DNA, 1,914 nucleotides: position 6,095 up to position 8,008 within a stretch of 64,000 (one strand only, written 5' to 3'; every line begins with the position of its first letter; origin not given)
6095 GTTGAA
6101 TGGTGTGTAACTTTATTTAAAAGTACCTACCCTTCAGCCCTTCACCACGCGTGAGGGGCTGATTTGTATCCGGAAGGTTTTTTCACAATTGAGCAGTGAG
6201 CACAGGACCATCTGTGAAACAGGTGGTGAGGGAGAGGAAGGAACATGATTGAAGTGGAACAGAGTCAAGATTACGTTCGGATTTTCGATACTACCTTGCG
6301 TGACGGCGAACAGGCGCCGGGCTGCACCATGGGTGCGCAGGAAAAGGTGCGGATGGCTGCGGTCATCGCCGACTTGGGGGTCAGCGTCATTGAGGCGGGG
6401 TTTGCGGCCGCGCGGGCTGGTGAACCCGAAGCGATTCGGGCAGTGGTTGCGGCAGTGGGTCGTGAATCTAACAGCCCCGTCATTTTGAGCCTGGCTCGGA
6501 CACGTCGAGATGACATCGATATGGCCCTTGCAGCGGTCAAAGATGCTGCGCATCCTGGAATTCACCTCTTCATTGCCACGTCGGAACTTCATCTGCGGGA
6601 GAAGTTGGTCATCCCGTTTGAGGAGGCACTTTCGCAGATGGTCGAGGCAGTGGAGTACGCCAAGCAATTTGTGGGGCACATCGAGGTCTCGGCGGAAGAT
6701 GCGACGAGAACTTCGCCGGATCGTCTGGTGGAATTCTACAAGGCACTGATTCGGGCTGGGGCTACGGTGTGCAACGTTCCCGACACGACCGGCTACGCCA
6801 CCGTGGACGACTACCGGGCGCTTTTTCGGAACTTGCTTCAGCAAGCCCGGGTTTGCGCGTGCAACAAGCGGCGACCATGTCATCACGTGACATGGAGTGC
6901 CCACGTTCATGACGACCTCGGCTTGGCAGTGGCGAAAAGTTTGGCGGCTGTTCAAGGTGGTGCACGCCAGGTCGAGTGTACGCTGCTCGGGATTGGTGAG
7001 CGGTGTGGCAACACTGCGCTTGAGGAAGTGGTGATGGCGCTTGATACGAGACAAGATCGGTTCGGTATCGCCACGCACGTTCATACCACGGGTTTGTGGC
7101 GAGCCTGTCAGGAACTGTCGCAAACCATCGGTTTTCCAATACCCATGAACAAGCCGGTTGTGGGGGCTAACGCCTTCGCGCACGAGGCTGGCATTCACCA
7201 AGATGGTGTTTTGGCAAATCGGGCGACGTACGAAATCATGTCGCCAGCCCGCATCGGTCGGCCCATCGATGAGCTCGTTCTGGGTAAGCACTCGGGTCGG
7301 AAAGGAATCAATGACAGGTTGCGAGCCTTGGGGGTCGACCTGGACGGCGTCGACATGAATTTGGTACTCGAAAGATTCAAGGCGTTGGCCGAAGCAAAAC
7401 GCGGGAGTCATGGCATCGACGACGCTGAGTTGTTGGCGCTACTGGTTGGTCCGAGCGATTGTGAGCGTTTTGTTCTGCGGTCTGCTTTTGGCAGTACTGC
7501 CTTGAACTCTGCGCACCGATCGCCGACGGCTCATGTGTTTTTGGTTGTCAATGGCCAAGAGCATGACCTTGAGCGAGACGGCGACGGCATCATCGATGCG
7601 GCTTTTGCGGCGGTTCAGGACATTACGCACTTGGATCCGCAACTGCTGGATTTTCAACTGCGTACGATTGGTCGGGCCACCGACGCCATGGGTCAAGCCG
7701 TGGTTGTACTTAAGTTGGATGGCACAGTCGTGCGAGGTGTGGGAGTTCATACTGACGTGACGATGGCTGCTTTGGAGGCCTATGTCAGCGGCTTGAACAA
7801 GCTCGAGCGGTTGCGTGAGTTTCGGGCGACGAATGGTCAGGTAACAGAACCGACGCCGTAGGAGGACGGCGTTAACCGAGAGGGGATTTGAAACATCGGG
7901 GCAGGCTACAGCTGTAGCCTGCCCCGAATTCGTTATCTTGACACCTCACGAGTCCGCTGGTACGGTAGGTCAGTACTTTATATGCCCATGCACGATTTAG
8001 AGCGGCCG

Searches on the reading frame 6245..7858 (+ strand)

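Call 36: search_protein_families(library=pfam, proteins=[window:6245-7858:+], max_evalue=0.00001)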
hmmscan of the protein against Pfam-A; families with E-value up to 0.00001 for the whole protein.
window:6245-7858:+ (538 aa): 3 families
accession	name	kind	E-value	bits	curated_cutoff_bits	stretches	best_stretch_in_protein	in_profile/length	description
PF00682.25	HMGL-like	-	8e-73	245.5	29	1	11-287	2-256/260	HMGL-like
PF22617.1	HCS_D2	-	3.9e-26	91.7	27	1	305-385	1-81/82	Homocitrate synthase post-HMGL domain-like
PF08502.15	LeuA_dimer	-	5.9e-23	81.7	24.9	1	424-520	34-130/131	LeuA allosteric (dimerisation) domain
